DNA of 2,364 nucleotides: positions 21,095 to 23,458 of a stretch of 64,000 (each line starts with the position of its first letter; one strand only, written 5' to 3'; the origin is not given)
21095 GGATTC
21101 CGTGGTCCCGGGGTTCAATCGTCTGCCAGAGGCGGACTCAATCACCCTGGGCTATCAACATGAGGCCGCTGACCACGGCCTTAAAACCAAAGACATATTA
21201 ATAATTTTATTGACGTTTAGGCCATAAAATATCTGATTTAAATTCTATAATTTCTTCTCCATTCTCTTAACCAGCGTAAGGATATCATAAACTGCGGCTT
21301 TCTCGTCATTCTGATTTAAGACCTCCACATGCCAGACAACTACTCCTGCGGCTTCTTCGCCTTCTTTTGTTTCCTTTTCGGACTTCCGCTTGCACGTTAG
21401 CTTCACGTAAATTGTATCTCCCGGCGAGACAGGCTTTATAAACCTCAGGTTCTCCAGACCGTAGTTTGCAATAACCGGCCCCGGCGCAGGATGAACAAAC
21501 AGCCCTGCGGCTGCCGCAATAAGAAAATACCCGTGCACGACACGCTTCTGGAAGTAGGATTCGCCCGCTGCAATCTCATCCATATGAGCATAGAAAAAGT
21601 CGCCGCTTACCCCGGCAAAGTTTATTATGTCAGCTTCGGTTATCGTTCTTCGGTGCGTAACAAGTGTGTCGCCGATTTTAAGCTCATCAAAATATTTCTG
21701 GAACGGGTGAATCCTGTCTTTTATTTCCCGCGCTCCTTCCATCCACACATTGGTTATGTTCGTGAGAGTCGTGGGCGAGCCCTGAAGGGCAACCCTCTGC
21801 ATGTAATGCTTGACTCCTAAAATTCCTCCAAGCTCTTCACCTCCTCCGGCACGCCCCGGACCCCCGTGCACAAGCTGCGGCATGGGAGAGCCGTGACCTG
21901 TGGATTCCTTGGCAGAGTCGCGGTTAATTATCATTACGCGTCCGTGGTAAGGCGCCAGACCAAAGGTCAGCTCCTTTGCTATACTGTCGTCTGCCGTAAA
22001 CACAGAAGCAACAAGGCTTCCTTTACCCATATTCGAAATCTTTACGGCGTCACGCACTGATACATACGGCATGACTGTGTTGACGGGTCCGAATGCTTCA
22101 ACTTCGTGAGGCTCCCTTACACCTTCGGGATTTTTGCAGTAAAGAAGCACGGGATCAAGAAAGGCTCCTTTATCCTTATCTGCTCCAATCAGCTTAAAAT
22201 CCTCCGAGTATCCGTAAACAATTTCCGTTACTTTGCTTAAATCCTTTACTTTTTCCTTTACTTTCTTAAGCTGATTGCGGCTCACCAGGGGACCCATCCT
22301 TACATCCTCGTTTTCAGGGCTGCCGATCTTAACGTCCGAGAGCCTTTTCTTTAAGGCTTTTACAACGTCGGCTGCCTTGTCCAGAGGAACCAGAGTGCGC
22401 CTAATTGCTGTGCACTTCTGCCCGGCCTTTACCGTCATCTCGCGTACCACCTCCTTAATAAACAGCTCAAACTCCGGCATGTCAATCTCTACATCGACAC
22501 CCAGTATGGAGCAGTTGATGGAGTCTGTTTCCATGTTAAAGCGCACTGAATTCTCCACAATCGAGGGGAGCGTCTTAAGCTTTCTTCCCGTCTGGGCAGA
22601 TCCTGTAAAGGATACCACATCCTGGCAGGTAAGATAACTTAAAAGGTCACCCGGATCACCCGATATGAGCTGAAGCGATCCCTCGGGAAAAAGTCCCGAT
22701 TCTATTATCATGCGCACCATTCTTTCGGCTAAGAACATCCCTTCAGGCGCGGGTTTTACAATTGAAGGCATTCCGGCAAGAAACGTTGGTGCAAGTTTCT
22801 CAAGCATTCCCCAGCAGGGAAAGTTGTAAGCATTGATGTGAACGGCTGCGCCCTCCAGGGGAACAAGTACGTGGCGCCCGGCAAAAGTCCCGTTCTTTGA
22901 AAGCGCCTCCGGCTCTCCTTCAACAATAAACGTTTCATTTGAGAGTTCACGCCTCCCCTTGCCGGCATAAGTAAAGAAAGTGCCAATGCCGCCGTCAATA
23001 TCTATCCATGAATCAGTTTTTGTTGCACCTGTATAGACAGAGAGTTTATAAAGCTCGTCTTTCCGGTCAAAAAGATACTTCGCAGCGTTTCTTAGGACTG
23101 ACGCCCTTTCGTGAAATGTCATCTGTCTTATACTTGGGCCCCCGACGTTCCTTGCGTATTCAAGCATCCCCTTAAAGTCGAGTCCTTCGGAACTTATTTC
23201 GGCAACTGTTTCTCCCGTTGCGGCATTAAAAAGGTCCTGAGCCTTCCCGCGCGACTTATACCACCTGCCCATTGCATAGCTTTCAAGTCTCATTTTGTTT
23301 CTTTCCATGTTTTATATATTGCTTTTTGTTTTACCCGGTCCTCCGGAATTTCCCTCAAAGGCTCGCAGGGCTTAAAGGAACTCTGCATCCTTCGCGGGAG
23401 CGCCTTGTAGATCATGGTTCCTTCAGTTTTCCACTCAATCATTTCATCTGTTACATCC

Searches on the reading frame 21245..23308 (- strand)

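Call 22: search_protein_families(library=pfam, proteins=[window:21245-23308:-])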
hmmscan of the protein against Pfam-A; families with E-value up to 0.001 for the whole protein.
window:21245-23308:- (687 aa): 2 families
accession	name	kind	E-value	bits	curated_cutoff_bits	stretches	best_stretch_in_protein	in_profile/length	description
PF00171.27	Aldedh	-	1.5e-62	212.1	23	1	16-503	1-456/461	Aldehyde dehydrogenase family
PF01575.25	MaoC_dehydratas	-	1.5e-29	102.5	27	1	545-653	6-116/123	MaoC like domain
